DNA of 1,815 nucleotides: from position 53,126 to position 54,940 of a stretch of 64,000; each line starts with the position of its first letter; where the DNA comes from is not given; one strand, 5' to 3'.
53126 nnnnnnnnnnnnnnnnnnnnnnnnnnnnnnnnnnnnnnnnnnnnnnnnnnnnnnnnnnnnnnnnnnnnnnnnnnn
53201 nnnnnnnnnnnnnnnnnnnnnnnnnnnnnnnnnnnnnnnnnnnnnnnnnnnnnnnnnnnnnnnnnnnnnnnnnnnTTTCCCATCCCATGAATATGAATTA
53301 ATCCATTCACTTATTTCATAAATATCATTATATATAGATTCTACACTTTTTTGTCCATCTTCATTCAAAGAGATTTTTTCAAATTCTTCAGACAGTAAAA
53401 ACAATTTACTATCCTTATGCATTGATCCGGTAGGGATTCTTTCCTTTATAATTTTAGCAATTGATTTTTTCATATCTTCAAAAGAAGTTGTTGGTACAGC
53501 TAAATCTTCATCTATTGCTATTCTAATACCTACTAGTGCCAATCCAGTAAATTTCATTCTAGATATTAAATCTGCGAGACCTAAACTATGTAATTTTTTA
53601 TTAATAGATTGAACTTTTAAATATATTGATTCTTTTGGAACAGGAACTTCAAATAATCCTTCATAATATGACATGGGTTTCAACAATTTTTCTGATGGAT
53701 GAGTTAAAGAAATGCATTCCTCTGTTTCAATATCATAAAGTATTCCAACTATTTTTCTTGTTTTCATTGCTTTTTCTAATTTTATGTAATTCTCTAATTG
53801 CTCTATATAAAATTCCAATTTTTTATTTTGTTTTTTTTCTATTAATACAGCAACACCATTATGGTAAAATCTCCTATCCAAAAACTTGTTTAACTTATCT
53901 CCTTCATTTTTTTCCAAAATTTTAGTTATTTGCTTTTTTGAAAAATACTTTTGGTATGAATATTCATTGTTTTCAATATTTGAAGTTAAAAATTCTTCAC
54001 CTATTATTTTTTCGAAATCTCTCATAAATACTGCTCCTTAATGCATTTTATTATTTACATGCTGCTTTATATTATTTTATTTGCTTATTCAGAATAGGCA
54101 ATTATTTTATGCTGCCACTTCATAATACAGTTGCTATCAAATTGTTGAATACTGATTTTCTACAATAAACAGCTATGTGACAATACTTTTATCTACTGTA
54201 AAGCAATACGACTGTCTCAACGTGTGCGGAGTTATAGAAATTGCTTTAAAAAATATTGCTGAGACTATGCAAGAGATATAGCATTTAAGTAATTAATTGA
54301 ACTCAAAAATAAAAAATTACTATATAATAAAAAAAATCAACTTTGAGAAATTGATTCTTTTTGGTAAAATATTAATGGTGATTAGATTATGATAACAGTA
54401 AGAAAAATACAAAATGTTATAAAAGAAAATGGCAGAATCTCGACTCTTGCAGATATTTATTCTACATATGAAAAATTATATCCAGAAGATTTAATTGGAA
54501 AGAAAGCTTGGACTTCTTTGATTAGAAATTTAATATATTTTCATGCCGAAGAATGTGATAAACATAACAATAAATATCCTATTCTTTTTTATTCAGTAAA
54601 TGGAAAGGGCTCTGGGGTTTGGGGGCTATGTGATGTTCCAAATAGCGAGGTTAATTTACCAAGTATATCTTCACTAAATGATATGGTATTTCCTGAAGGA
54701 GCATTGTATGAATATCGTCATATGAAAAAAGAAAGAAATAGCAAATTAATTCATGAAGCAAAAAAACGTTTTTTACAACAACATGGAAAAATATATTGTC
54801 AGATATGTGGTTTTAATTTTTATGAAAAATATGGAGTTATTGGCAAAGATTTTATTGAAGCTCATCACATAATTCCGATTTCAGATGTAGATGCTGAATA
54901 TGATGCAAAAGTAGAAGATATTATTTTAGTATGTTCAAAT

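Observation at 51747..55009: Atypical restriction-modification-like cluster: HsdM-like MTase plus half-size HsdS, no HsdR, and a divergent HNH nuclease with a winged-helix N-terminus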

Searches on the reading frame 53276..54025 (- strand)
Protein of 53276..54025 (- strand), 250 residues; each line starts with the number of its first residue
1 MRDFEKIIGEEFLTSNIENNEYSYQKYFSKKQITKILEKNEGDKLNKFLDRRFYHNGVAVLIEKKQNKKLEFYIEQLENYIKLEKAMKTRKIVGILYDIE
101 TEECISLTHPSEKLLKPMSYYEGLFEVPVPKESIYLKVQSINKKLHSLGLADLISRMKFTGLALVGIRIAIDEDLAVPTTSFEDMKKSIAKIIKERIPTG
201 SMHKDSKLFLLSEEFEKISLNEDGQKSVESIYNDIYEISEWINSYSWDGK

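Call 17: search_solved_structures(query=A2, max_evalue=10, show_alignments=3)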
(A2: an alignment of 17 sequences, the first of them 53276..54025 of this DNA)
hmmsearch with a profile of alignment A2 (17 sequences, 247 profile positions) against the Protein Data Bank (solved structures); distinct sequences matched with E-value up to 10: 5.
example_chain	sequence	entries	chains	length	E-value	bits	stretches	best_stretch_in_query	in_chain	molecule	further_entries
6egc_A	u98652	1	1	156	9.6e-05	25.2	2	184-240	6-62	SC_2L4HC2_23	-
5j0k_A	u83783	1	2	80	0.029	17.1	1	184-240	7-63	designed protein 2L4HC2_23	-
6raw_6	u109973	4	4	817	0.32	13.6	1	145-220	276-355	DNA replication licensing factor Mcm6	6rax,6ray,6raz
9iac_A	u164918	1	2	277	0.46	13.1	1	45-105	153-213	Similar to tr|Q3MCC8|Q3MCC8_ANAVT Hypothetical protein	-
4g3a_A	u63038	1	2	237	0.51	12.9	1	138-221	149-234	CLIP-associating protein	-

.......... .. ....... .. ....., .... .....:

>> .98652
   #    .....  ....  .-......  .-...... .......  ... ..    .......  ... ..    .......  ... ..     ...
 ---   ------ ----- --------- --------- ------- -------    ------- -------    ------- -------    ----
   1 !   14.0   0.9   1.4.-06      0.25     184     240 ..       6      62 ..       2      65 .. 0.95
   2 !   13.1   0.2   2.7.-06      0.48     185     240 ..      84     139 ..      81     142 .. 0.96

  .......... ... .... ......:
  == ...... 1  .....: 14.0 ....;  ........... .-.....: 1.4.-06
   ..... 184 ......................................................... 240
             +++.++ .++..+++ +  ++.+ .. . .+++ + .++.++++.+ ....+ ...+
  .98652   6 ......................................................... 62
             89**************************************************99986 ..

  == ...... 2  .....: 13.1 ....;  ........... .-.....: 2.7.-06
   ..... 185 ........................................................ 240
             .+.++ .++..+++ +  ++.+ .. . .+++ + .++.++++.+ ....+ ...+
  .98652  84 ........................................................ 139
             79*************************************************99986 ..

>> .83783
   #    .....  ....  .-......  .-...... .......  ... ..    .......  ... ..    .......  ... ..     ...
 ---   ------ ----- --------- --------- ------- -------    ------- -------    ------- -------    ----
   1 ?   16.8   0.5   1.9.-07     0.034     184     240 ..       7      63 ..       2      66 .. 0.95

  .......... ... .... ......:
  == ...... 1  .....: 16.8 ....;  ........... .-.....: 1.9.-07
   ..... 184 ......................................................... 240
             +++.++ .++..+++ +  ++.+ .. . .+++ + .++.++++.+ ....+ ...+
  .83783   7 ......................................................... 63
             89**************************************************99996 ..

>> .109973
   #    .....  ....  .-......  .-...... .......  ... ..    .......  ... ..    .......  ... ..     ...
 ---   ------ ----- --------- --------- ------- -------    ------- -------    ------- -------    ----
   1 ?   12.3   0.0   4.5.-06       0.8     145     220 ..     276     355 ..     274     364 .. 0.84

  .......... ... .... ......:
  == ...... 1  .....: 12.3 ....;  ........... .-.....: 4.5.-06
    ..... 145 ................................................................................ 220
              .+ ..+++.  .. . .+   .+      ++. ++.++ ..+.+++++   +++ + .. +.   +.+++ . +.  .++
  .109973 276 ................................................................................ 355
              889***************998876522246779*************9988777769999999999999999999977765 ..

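Call 22: predict_structure(alignment_id=A2)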
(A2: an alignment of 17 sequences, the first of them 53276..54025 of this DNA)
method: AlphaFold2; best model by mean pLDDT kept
length: 250 residues; sequences in the alignment: 17
mean_pLDDT: 85.1   pTM: 0.67
mean pLDDT of the five models: 85.1, 84.1, 84.0, 83.9, 82.6
residues with pLDDT >= 90: 95; 70-90: 135; 50-70: 18; < 50: 2
segments of 3 or more residues with pLDDT < 50: none
pLDDT, mean of each block of 10 residues (from residue 1): 77 74 78 87 79 91 86 90 88 92 88 90 83 91 93 90 90 90 92 80 72 84 85 92 63
secondary structure, 60 per line:
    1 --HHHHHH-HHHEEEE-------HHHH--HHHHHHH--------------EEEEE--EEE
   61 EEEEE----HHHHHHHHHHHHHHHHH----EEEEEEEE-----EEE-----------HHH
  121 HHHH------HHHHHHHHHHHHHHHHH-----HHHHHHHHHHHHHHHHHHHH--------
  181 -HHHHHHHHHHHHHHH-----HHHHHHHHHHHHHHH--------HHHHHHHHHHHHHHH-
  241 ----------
elements in order: H3-8 E13-16 H24-27 H30-36 E51-55 E58-65 H70-86 E91-98 E104-106 H118-124 H131-147 H153-172 H182-196 H202-216 H225-239

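Call 27: fold_search(model_id=the predicted structure, library=pdb)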
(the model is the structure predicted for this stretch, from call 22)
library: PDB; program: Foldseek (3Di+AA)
matches with E <= 10: 447; with E <= 0.001: 0
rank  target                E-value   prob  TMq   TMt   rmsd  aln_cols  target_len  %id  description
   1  7orm_A                2.0e-02  0.77  0.21  0.03  19.1       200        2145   14  La Crosse virus polymerase at transcription early-elongation stage (released 2022-02-16)
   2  6z6b_PPP              3.3e-02  0.54  0.21  0.03  19.0       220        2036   14  Structure of full-length La Crosse virus L protein (polymerase) (released 2020-07-29)
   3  2xi5_A                4.6e-02  0.91  0.21  0.27  11.9       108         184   16  N-terminal endonuclease domain of La Crosse virus L-protein (released 2010-10-06)
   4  5amr_A                4.6e-02  0.57  0.20  0.04  18.0       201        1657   14  Structure of the La Crosse Bunyavirus polymerase in complex with the 3' viral RNA (released 2015-06-03)
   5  7ori_A                4.6e-02  0.57  0.21  0.03  19.2       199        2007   14  La Crosse virus polymerase at replication late-elongation stage (released 2022-02-16)
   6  6z6b_EEE              5.1e-02  0.44  0.21  0.03  19.1       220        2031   14  Structure of full-length La Crosse virus L protein (polymerase) (released 2020-07-29)
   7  2xi5_C                5.9e-02  0.89  0.21  0.27  11.9       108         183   16  N-terminal endonuclease domain of La Crosse virus L-protein (released 2010-10-06)
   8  7orj_A                5.9e-02  0.57  0.21  0.03  18.2       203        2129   14  La Crosse virus polymerase at transcription capped RNA cleavage stage (released 2022-02-16)
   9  9iab_A                6.6e-02  0.80  0.18  0.17   9.9       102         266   17  Structure of the Argonaute-associated Cas4 family protein 1 (ACE1) from Chroococcidiopsis thermalis (CtACE1) (released 2025-04-23)
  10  5amq_A                7.0e-02  0.41  0.20  0.04  16.9       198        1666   15  Structure of the La Crosse Bunyavirus polymerase in complex with the 3' and 5' viral RNA (released 2015-06-03)
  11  7orl_A                7.3e-02  0.54  0.20  0.03  16.1       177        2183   16  La Crosse virus polymerase at transcription initiation stage (released 2022-02-16)
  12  7oro_A                7.7e-02  0.57  0.21  0.03  18.6       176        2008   14  La Crosse virus polymerase at replication early-elongation stage (released 2022-02-16)
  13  7orn_A                8.6e-02  0.47  0.21  0.04  16.4       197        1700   16  La Crosse virus polymerase at replication initiation stage (released 2022-02-16)
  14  7eww_A                9.1e-02  0.80  0.22  0.30  10.0       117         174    8  Crystal structure of Ebinur Lake virus cap snatching endonuclease (N52A mutant) (released 2022-01-26)
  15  9iac_A                1.1e-01  0.66  0.18  0.17  10.2       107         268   17  Structure of the Argonaute-associated Cas4 family protein 1 (ACE1) from Microcystis aeruginosa (MaACE1) (released 2025-04-23)
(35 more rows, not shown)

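Call 52: search_protein_families(library=padloc, proteins=[window:53276-54025:-], max_evalue=10)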
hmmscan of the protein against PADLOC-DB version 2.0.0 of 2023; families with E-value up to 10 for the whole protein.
window:53276-54025:- (250 aa): 0 families

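Call 67: search_protein_representatives(alignment_id=A2)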
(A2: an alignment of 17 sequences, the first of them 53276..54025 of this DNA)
Query: 17 sequences, 247 profile positions. Proteins with E-value up to 0.001 (for the whole library): 348; up to 1e-10: 189; up to 1e-30: 60. The best 150 are listed.
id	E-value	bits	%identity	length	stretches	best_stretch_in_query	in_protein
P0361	1.3e-85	303.2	-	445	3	59-216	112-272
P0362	5.7e-80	284.7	-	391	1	4-247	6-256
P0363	1.0e-77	277.3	-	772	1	4-247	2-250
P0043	1.1e-70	254.3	-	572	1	1-247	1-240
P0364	3.7e-70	252.6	-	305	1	1-247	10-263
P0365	5.2e-69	248.8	-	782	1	4-247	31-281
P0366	1.0e-68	247.8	-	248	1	3-224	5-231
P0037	1.2e-68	247.6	-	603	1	2-247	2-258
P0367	1.7e-68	247.1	-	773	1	4-247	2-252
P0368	6.6e-67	241.9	-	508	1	4-247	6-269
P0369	2.3e-66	240.1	-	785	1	4-247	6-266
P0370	1.9e-65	237.2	-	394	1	43-247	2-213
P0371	2.1e-65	237.0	-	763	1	3-247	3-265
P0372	1.5e-64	234.2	-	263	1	4-247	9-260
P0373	2.1e-61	223.9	-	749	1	3-247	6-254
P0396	2.9e-43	164.5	-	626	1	1-247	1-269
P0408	3.5e-39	151.1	-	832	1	1-247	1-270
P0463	3.0e-19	85.8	-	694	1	1-246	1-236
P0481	9.1e-16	74.4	-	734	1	1-240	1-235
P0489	3.3e-15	72.6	-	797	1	22-246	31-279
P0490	4.2e-15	72.2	-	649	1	6-210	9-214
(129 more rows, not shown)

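Call 68: search_protein_families(library=pfam, proteins=[P0363, P0369, P0408, P0463, P0481, P0489, P0396, P0490], max_evalue=0.001)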
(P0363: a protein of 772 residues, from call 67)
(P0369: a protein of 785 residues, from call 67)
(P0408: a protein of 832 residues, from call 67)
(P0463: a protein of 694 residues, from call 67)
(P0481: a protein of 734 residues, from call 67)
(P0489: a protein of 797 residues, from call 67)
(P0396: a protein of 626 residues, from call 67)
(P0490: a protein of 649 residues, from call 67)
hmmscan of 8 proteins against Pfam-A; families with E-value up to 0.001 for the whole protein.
P0363 (772 aa): 2 families
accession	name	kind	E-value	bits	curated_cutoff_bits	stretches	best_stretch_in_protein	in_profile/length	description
PF02384.22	N6_Mtase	-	3.5e-23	82.8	20.4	1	255-503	12-260/311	N-6 DNA Methylase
PF20473.4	MmeI_Mtase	-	6.6e-05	22.7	27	1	285-348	14-79/259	MmeI, DNA-methyltransferase domain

P0369 (785 aa): 2 families
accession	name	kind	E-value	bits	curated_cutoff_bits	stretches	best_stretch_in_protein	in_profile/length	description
PF02384.22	N6_Mtase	-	1.4e-26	94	20.4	1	272-426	13-147/311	N-6 DNA Methylase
PF01420.25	Methylase_S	-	8e-16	59.1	22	1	616-745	3-139/168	Type I restriction modification DNA specificity domain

P0408 (832 aa): 2 families
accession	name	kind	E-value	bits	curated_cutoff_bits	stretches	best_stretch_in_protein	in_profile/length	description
PF02384.22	N6_Mtase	-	9.6e-23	81.4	20.4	1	284-409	20-138/311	N-6 DNA Methylase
PF01420.25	Methylase_S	-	1.4e-10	42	22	1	623-774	2-139/168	Type I restriction modification DNA specificity domain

P0463 (694 aa): 3 families
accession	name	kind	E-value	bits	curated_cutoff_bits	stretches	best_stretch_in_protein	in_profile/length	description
PF02384.22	N6_Mtase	-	1e-22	81.3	20.4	1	246-374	13-138/311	N-6 DNA Methylase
PF01170.24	UPF0020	-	8.7e-06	26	22.3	1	267-377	16-137/197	RMKL-like, methyltransferase domain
PF20473.4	MmeI_Mtase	-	3e-05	23.8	27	1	282-347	22-93/259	MmeI, DNA-methyltransferase domain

P0481 (734 aa): 3 families
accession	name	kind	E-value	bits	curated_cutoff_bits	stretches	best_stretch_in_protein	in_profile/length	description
PF02384.22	N6_Mtase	-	5.6e-23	82.2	20.4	1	252-484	14-246/311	N-6 DNA Methylase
PF20473.4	MmeI_Mtase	-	3.3e-09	36.7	27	1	278-352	13-85/259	MmeI, DNA-methyltransferase domain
PF01170.24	UPF0020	-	9.6e-07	29.1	22.3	1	271-386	15-133/197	RMKL-like, methyltransferase domain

P0489 (797 aa): 2 families
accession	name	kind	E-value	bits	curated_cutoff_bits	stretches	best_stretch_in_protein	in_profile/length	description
PF02384.22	N6_Mtase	-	5.9e-30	105.1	20.4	2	290-424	17-144/311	N-6 DNA Methylase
PF01170.24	UPF0020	-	0.00061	20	22.3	0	307-417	15-133/197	RMKL-like, methyltransferase domain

P0396 (626 aa): 1 family
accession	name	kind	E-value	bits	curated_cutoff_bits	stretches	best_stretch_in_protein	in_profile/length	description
PF02384.22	N6_Mtase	-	2.6e-23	83.3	20.4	1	275-445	13-167/311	N-6 DNA Methylase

P0490 (649 aa): 2 families
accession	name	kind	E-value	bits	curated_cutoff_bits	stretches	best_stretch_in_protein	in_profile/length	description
PF07508.19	Recombinase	-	1.2e-25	90.1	21.1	1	325-433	1-102/102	Recombinase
PF13408.12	Zn_ribbon_recom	-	2.3e-09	37.9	25.3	1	447-503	3-56/58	Recombinase zinc beta ribbon domain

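Call 75: fold_search(model_id=the predicted structure, library=viral)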
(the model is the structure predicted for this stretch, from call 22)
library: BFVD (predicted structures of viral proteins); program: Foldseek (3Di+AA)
matches with E <= 10: 608; with E <= 0.001: 0
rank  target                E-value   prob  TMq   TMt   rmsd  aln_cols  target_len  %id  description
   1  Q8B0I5                1.9e-02  0.91  0.20  0.31  17.1       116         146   17  RNA-directed RNA polymerase L (Fragment) [California encephalitis serogroup virus LEIV]
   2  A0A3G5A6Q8            2.6e-02  0.82  0.30  0.25  14.0       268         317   11  Uncharacterized protein [Hyperionvirus sp.]
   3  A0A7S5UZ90            4.7e-02  0.35  0.19  0.14  16.8       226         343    9  (no name in the UniProt tables at hand)
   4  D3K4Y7                5.2e-02  0.84  0.22  0.34  16.4       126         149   16  RNA-directed RNA polymerase L (Fragment) [Bunyavirus La Crosse]
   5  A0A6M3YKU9            5.5e-02  0.54  0.18  0.14  15.9       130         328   15  (no name in the UniProt tables at hand)
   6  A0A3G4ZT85            5.8e-02  0.47  0.23  0.25  13.2       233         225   14  Uncharacterized protein [Edafosvirus sp.]
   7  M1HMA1                7.6e-02  0.35  0.23  0.18  31.1       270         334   10  (no name in the UniProt tables at hand)
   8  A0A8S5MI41            1.0e-01  0.60  0.19  0.28   7.2       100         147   20  Penicillin-binding protein-related factor A [Siphoviridae sp. ct7es18]
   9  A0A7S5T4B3            1.1e-01  0.23  0.19  0.14  14.4       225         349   11  (no name in the UniProt tables at hand)
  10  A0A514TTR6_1          1.2e-01  0.28  0.20  0.06  15.8       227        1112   10  RNA-directed RNA polymerase L [Largemouth bass bunyavirus]
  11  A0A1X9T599            1.2e-01  0.60  0.17  0.14   9.5        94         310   15  Uncharacterized protein [Ranid herpesvirus 3]
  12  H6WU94                1.4e-01  0.69  0.19  0.32   8.6        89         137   19  RNA-directed RNA polymerase L (Fragment) [Guaroa virus]
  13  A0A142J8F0            1.4e-01  0.44  0.20  0.16  16.2       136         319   16  RNA-directed RNA polymerase L (Fragment) [Parker's Farm virus]
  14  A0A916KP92            1.4e-01  0.18  0.15  0.16  18.6       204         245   10  Uncharacterized protein [Adoxophyes honmai entomopoxvirus 'L']
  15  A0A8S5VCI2            1.5e-01  0.30  0.13  0.09  12.6        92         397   14  Restriction enzyme [Siphoviridae sp. ctDXu9]
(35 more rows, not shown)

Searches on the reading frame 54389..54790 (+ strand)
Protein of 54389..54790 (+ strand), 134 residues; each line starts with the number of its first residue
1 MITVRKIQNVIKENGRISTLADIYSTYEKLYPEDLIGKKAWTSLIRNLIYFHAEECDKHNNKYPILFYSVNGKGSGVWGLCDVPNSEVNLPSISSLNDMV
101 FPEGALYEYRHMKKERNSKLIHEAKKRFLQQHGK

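Call 26: search_protein_families(library=pfam, proteins=[window:54389-54790:+], max_evalue=10)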
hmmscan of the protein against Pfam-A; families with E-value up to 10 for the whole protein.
window:54389-54790:+ (134 aa): 0 families
